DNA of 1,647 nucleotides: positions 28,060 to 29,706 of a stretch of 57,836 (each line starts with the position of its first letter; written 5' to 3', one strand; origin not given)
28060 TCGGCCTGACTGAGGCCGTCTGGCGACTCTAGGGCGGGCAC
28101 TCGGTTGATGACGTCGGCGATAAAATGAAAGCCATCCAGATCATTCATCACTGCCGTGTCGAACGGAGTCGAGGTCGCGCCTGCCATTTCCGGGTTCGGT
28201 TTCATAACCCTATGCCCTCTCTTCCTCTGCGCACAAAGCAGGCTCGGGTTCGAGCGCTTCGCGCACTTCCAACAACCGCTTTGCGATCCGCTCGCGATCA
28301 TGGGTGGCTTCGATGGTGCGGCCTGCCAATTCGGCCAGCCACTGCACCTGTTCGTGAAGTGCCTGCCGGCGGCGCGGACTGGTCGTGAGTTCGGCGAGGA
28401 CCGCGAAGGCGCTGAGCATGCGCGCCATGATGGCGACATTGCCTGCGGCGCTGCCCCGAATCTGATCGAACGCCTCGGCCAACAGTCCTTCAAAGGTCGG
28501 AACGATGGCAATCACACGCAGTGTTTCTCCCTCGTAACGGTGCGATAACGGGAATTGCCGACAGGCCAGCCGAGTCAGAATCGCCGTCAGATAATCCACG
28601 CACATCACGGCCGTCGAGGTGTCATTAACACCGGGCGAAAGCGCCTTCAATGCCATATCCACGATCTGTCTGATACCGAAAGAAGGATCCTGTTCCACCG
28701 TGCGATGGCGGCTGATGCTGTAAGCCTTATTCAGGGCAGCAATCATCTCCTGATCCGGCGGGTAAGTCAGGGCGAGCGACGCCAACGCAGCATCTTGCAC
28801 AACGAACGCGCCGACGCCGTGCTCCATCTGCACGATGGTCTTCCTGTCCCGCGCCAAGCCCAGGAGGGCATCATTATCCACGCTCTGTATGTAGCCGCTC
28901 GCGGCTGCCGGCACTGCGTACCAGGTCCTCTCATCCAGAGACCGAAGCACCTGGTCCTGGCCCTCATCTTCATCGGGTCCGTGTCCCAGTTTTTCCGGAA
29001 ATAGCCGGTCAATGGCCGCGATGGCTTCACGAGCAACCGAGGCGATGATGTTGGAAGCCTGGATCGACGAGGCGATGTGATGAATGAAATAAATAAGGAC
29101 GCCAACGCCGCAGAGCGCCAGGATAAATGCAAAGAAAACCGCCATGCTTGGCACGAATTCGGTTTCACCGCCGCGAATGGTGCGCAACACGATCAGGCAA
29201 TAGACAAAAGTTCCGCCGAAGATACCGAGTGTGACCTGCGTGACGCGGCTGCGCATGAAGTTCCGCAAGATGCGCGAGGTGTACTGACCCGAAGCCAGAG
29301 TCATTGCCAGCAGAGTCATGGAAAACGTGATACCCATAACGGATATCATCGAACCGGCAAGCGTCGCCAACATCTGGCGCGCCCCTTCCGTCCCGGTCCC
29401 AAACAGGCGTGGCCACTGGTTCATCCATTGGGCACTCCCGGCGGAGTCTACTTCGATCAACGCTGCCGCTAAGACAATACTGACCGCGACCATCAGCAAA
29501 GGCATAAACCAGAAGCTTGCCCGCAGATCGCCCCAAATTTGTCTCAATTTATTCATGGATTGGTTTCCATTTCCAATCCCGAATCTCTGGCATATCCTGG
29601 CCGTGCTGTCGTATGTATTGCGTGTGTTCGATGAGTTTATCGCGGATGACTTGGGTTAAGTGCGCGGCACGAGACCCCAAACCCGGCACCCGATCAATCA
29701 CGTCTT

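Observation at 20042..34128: Hypothesis: the left 34 kb is one 'low-energy survival' system (substrate-level ATP + polyP + ion pumps + ribosome silencing)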

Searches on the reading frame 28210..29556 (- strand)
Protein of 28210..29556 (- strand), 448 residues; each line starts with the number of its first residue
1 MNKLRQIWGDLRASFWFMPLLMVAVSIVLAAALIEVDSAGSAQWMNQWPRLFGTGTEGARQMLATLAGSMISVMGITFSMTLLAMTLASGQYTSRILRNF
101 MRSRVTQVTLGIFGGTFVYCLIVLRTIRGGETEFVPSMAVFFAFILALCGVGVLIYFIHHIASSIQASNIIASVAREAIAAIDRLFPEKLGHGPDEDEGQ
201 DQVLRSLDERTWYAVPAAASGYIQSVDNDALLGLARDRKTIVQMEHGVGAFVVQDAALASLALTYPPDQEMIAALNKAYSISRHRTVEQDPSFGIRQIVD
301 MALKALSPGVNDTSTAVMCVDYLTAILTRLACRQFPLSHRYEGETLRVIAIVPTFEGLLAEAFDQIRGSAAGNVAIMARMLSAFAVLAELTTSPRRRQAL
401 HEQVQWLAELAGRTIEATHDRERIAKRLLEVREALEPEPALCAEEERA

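Call 5: search_protein_families(library=pfam, proteins=[window:28210-29556:-])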
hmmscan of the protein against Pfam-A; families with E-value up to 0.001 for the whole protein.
window:28210-29556:- (448 aa): 1 family
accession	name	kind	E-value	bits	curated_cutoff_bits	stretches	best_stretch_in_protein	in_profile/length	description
PF10011.15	DUF2254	-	1.4e-122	409.5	28.8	1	12-385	1-367/368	Predicted membrane protein (DUF2254)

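Call 67: find_homologous_proteins(query=window:28210-29556:-, max_evalue=0.00001)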
Query window:28210-29556:- (448 aa): 4635 proteins with E <= 0.00001 among 8000 candidates; the best 120 are listed.
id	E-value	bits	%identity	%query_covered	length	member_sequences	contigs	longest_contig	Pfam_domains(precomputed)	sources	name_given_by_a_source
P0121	3.3e-289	976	100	100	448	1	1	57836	PF10011.16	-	-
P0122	1.0e-246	836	86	100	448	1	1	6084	PF10011.16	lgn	-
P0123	5.8e-242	821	84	100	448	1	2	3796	PF10011.16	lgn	-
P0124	7.6e-242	820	84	100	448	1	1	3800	PF10011.16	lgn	-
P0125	2.8e-239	812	84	99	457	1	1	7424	PF10011.16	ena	-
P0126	8.1e-238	807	85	99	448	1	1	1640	PF10011.16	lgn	-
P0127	8.6e-237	804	83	100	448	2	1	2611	PF10011.16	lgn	-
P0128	1.1e-236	803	82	100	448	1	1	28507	PF10011.16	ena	-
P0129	6.3e-236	801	82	100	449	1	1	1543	PF10011.16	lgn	-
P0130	1.5e-235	800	81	100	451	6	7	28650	PF10011.16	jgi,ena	-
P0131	2.1e-235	799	82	100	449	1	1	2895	PF10011.16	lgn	-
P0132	5.1e-235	798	83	99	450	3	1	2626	PF10011.16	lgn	-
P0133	1.0e-234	797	82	100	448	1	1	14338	PF10011.16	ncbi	ncbi:MAG: DUF2254 domain-containing protein [Thiobacillus sp.]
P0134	1.8e-234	796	81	100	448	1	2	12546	PF10011.16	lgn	-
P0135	5.5e-234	795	81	100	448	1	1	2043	PF10011.16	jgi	jgi:uncharacterized membrane protein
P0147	3.6e-228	775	81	100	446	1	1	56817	PF10011.16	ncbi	-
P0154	6.5e-227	771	79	100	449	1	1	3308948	PF10011.16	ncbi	-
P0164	3.1e-222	756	90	87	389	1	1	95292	PF10011.16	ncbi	ncbi:MAG: DUF2254 domain-containing protein [Thiobacillus sp.]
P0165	7.4e-222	755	77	100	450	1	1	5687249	PF10011.16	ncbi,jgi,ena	jgi:uncharacterized membrane protein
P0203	6.7e-214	728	74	100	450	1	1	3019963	PF10011.16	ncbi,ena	-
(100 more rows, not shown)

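Call 72: predict_structure(alignment_id=A3)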
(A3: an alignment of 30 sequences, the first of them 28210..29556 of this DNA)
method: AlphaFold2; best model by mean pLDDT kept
length: 448 residues; sequences in the alignment: 30
mean_pLDDT: 70.5   pTM: 0.54
mean pLDDT of the five models: 70.5, 62.9, 62.1, 60.2, 56.2
residues with pLDDT >= 90: 21; 70-90: 249; 50-70: 116; < 50: 62
segments of 3 or more residues with pLDDT < 50: 90-93, 191-208, 245-256, 336-352, 438-448
pLDDT, mean of each block of 10 residues (from residue 1): 69 75 86 78 58 66 76 74 62 54 73 84 79 68 81 75 68 82 65 37 45 69 67 68 46 50 77 79 63 80 82 83 87 52 31 68 82 87 89 83 90 87 89 69 34
secondary structure, 60 per line:
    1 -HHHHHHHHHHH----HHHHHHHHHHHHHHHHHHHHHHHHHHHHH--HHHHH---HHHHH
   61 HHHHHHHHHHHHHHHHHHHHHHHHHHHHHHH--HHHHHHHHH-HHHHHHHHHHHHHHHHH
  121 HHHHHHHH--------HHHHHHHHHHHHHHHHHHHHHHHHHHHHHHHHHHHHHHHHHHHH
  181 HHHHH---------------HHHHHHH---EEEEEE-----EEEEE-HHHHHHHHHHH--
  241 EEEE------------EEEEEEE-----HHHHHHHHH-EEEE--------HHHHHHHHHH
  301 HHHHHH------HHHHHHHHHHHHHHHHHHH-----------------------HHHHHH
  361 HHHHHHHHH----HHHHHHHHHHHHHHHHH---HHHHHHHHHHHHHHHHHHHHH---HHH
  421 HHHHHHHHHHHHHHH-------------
elements in order: H2-12 H17-45 H48-52 H56-91 H94-102 H104-128 H137-185 H201-207 E211-216 E222-226 H228-238 E241-244 E257-263 H269-277 E279-282 H291-306 H313-331 H355-369 H374-390 H394-414 H418-435

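Call 75: fold_search(model_id=the predicted structure, library=pdb)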
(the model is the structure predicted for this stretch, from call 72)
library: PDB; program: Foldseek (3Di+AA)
matches with E <= 10: 481; with E <= 0.001: 0
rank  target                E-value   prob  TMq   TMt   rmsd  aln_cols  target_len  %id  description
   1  5cwj                  6.6e-02  0.97  0.15  0.36  15.4       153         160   18  Crystal structure of de novo designed helical repeat protein DHR49 (released 2015-12-16)
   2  8fbj                  1.9e-01  0.85  0.26  0.35  10.6       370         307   11  Improving the secretion of designed protein assemblies through negative design of cryptic transmembrane domains (released 2023-03-22)
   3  5omp                  2.2e-01  0.21  0.12  0.12  14.3       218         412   10  Human FKBP5 protein (released 2017-11-08)
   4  1zu2_MODEL_1_A        2.5e-01  0.94  0.19  0.41   9.0       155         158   12  Solution NMR structure of the plant Tom20 mitochondrial import receptor from Arabidopsis thaliana (released 2005-12-06)
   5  3qhe_A                2.6e-01  0.18  0.15  0.18  26.3       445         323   10  Crystal structure of the complex between the armadillo repeat domain of adenomatous polyposis coli and the tyrosine-ri (released 2011-11-02)
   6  3w3u                  3.4e-01  0.23  0.17  0.09  23.2       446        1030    8  Crystal structure of Kap121p mutant R349A/Q350A/D353A/E396A/N430K/D438A/N477A (released 2013-04-10)
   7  5ep8_A                3.9e-01  0.82  0.16  0.17  23.2       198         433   11  X-Ray Structure of the Complex Pyrimidine-nucleoside phosphorylase from Bacillus subtilis with Sulfate Ion (released 2016-11-23)
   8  8gaa_A                4.4e-01  0.25  0.11  0.21  16.5       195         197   16  C6HR1_4r: Extendable repeat protein hexamer (released 2023-08-30)
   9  1brw_A                5.1e-01  0.72  0.16  0.17  24.2       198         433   13  THE CRYSTAL STRUCTURE OF PYRIMIDINE NUCLEOSIDE PHOSPHORYLASE IN A CLOSED CONFORMATION (released 1999-01-13)
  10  5cwl_A                5.3e-01  0.89  0.17  0.39  13.2       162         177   14  Crystal structure of de novo designed helical repeat protein DHR54 (released 2015-12-16)
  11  6t80_B                5.3e-01  0.82  0.20  0.33  10.0       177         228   10  Human 14-3-3 sigma fused to the AANAT peptide including phosphoserine-205 (released 2020-11-18)
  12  9dze_f                5.3e-01  0.54  0.21  0.32  24.9       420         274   12  Computationally Designed Bifaceted Protein Nanomaterial pD5-14 (released 2024-10-30)
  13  7n6g_3O               5.3e-01  0.09  0.12  0.13  43.0       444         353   12  C1 of central pair (released 2022-05-18)
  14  2dsj_A                6.9e-01  0.63  0.16  0.17  24.9       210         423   14  Crystal structure of project ID TT0128 from Thermus thermophilus HB8 (released 2006-12-30)
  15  6qh6_A                6.9e-01  0.07  0.12  0.10  23.6       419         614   11  AP2 clathrin adaptor core with two cargo peptides in open+ conformation (released 2019-09-04)
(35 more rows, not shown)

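Call 82: find_encoding_contigs(protein=P0164, flank=10000, max_places=1)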
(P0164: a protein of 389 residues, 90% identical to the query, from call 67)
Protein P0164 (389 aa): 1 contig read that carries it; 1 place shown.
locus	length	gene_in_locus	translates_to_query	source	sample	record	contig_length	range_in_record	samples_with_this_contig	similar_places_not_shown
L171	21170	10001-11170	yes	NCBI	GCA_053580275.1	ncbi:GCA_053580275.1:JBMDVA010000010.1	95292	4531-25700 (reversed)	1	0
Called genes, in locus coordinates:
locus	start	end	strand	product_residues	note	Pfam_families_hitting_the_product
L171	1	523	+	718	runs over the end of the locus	PF07715:Plug, PF00593:TonB_dep_Rec_b-barrel, PF14905:OMP_b-brl_3 (weak)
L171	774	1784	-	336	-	PF07603:Lcl_C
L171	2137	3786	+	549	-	PF02878:PGM_PMM_I, PF02879:PGM_PMM_II, PF02880:PGM_PMM_III, PF00408:PGM_PMM_IV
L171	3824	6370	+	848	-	PF11897:DUF3417, PF00343:Phosphorylase, PF28476:GlgP_C (weak)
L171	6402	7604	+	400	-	PF00871:Acetate_kinase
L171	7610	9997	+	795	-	PF09364:XFP_N, PF03894:XFP, PF09363:XFP_C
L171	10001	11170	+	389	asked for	PF10011:DUF2254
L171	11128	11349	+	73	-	-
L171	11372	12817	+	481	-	PF02874:ATP-synt_ab_N, PF00006:ATP-synt_ab, PF22919:ATP-synt_VA_C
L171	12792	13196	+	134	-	PF02823:ATP-synt_DE_N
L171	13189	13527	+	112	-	PF09527:ATPase_gene1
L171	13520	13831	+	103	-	PF12966:AtpR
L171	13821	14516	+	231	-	PF00119:ATP-synt_A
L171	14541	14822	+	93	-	PF00137:ATP-synt_C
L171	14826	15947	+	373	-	PF00430:ATP-synt_B, PF11154:DUF2934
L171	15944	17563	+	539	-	PF00006:ATP-synt_ab, PF00306:ATP-synt_ab_C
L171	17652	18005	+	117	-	PF02482:Ribosomal_S30AE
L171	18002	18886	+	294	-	PF00231:ATP-synt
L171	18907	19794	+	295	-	PF03976:PPK2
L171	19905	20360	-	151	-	PF00903:Glyoxalase, PF18029:Glyoxalase_6 (weak)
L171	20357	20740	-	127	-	PF17775:YchJ_M-like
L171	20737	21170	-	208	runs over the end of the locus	PF25182:NonGDSL, PF00657:Lipase_GDSL, PF13472:Lipase_GDSL_2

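Call 83: find_encoding_contigs(protein=P0147, flank=10000, max_places=1)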
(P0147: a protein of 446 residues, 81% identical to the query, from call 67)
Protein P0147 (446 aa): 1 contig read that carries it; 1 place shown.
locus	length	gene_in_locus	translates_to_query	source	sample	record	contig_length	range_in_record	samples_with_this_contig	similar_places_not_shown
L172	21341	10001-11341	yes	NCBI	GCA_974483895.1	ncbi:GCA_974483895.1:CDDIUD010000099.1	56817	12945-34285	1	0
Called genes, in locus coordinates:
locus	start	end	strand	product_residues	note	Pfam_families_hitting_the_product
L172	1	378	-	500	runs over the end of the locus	PF02321:OEP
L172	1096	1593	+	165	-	PF10387:DUF2442 (weak)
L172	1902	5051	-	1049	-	PF13289:SIR2_2, PF25199:nSTAND_NTPase5, PF13428:TPR_14 (faint), PF14559:TPR_19 (faint), PF23914:TPR_CcmH_CycH (weak)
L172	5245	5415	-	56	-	-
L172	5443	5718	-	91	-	PF12441:CopG_antitoxin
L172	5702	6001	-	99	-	PF04365:BrnT_toxin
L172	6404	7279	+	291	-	PF20181:DUF6544, PF21900:DUF6920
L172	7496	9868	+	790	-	PF09364:XFP_N, PF03894:XFP, PF09363:XFP_C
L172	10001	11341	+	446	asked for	PF10011:DUF2254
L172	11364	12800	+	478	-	PF02874:ATP-synt_ab_N, PF00006:ATP-synt_ab, PF22919:ATP-synt_VA_C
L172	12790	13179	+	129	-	PF02823:ATP-synt_DE_N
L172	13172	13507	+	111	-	PF09527:ATPase_gene1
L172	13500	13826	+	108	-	PF12966:AtpR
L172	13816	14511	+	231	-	PF00119:ATP-synt_A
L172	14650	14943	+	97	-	PF00137:ATP-synt_C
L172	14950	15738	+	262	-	PF00430:ATP-synt_B, PF00213:OSCP (weak)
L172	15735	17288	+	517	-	PF00006:ATP-synt_ab, PF00306:ATP-synt_ab_C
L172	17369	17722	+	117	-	PF02482:Ribosomal_S30AE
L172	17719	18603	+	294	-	PF00231:ATP-synt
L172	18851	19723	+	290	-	PF03976:PPK2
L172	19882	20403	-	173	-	PF08808:RES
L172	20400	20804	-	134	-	-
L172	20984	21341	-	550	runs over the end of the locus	PF14522:Cytochrome_C7 (faint), PF14537:Cytochrom_c3_2 (faint), PF02335:Cytochrom_C552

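Call 84: find_encoding_contigs(protein=P0165, flank=10000, max_places=1)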
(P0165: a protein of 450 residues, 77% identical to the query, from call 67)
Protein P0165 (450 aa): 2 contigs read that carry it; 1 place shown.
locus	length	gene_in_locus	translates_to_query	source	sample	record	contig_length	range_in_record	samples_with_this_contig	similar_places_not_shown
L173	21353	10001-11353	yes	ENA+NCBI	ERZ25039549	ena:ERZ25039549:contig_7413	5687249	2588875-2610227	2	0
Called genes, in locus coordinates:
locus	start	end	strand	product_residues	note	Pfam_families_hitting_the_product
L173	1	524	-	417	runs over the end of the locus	-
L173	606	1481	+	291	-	PF00248:Aldo_ket_red (weak)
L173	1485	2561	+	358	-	PF04055:Radical_SAM (weak)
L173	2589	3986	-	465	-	PF00890:FAD_binding_2 (weak), PF01134:GIDA (weak), PF01262:AlaDh_PNT_C (faint), PF07992:Pyr_redox_2, PF12831:FAD_oxidored, PF13450:NAD_binding_8 (weak), PF00070:Pyr_redox, PF02852:Pyr_redox_dim, +3 more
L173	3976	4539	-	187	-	PF00078:RVT_1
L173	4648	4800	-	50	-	-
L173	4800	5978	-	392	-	PF00364:Biotin_lipoyl, PF02817:E3_binding (weak), PF00198:2-oxoacid_dh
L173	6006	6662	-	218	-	PF02779:Transket_pyr, PF16870:OxoGdeHyase_C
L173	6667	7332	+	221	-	-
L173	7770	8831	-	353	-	PF16078:2-oxogl_dehyd_N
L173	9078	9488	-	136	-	PF06902:Fer4_19, PF09360:zf-CDGSH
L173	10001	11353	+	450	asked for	PF10011:DUF2254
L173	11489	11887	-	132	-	PF03625:DUF302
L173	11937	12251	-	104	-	-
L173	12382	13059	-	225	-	PF00440:TetR_N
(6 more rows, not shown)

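Call 85: find_encoding_contigs(protein=P0154, flank=10000, max_places=1)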
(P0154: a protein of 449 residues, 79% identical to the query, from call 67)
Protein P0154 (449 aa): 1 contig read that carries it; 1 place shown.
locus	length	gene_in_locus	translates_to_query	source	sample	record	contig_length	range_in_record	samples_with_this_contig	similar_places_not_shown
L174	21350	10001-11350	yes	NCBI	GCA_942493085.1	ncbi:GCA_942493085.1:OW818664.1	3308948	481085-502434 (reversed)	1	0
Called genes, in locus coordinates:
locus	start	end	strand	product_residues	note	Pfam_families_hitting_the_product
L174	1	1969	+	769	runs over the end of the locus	PF22085:NorB_cytochrome_c-like, PF00115:COX1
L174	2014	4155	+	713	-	PF02922:CBM_48, PF00128:Alpha-amylase, PF21156:ISOA1-3_C, PF21331:Isoamylase_C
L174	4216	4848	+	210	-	PF01914:MarC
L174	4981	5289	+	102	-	-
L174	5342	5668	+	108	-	-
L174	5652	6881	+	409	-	PF00871:Acetate_kinase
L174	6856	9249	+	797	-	PF09364:XFP_N, PF03894:XFP, PF09363:XFP_C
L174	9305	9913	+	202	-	PF11181:YflT (weak)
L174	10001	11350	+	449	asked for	PF10011:DUF2254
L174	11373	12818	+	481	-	PF02874:ATP-synt_ab_N, PF00006:ATP-synt_ab, PF22919:ATP-synt_VA_C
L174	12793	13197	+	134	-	PF02823:ATP-synt_DE_N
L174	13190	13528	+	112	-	PF09527:ATPase_gene1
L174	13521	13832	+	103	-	PF12966:AtpR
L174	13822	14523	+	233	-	PF00119:ATP-synt_A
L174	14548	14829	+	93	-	PF00137:ATP-synt_C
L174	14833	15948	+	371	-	PF00430:ATP-synt_B, PF00213:OSCP (weak), PF11154:DUF2934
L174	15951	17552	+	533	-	PF00006:ATP-synt_ab, PF00306:ATP-synt_ab_C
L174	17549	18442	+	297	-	PF00231:ATP-synt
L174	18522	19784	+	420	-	PF00999:Na_H_Exchanger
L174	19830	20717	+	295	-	PF03976:PPK2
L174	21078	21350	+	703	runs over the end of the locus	PF00989:PAS, PF13426:PAS_9, PF00989:PAS, PF08448:PAS_4, PF13426:PAS_9, PF00512:HisKA, PF02518:HATPase_c, PF00072:Response_reg, +1 more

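Call 86: find_encoding_contigs(protein=P0203, flank=10000, max_places=1)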
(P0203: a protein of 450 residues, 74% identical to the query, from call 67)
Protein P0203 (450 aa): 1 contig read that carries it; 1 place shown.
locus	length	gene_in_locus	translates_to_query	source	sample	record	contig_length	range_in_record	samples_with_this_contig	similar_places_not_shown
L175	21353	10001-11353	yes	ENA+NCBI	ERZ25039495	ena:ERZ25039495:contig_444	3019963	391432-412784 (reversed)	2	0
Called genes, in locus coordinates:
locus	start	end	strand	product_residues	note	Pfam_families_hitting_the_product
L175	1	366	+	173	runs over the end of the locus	PF02075:RuvC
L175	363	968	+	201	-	PF01330:RuvA_N, PF00633:HHH (faint), PF21176:RecR_HhH (faint), PF14520:HHH_5, PF07499:RuvA_C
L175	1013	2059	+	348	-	PF05496:RuvB_N, PF00004:AAA, PF07728:AAA_5 (faint), PF17864:AAA_lid_4, PF05491:WHD_RuvB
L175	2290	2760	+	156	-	PF13279:4HBT_2, PF03061:4HBT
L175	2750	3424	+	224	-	PF01618:MotA_ExbB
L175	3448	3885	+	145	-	PF02472:ExbD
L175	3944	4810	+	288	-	PF06519:TolA, PF13103:TonB_2, PF03544:TonB_C (weak)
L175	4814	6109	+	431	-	PF04052:TolB_N, PF10647:Gmad1 (faint), PF00930:DPPIV_N (faint), PF26550:Tricorn_2nd, PF07676:PD40, PF26549:Tricorn_N, PF07676:PD40, PF26549:Tricorn_N, +2 more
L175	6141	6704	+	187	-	PF00691:OmpA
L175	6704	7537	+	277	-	PF16331:TolA_bind_tri, PF13428:TPR_14 (faint), PF12895:ANAPC3 (faint), PF13424:TPR_12 (faint), PF13525:YfiO, PF13432:TPR_16, PF14559:TPR_19, PF13174:TPR_6, +1 more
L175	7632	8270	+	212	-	PF13353:Fer4_12 (weak), PF04055:Radical_SAM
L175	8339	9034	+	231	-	PF00733:Asn_synthase (weak), PF06508:QueC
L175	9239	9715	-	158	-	PF00589:Phage_integrase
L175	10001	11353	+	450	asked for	PF10011:DUF2254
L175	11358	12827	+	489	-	PF02874:ATP-synt_ab_N, PF00006:ATP-synt_ab, PF22919:ATP-synt_VA_C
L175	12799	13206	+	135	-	PF02823:ATP-synt_DE_N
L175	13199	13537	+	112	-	PF09527:ATPase_gene1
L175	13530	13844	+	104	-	PF12966:AtpR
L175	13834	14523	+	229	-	PF00119:ATP-synt_A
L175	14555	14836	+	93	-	PF00137:ATP-synt_C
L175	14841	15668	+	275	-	PF00430:ATP-synt_B, PF00213:OSCP (weak)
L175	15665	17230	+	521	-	PF02874:ATP-synt_ab_N, PF00006:ATP-synt_ab, PF00306:ATP-synt_ab_C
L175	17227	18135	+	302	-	PF00231:ATP-synt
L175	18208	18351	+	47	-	-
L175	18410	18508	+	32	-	-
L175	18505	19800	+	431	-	PF00999:Na_H_Exchanger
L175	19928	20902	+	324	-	PF13340:DUF4096, PF01609:DDE_Tnp_1 (weak), PF11154:DUF2934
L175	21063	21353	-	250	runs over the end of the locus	PF04972:BON, PF21937:Yop-YscD_ppl_2nd (faint), PF04972:BON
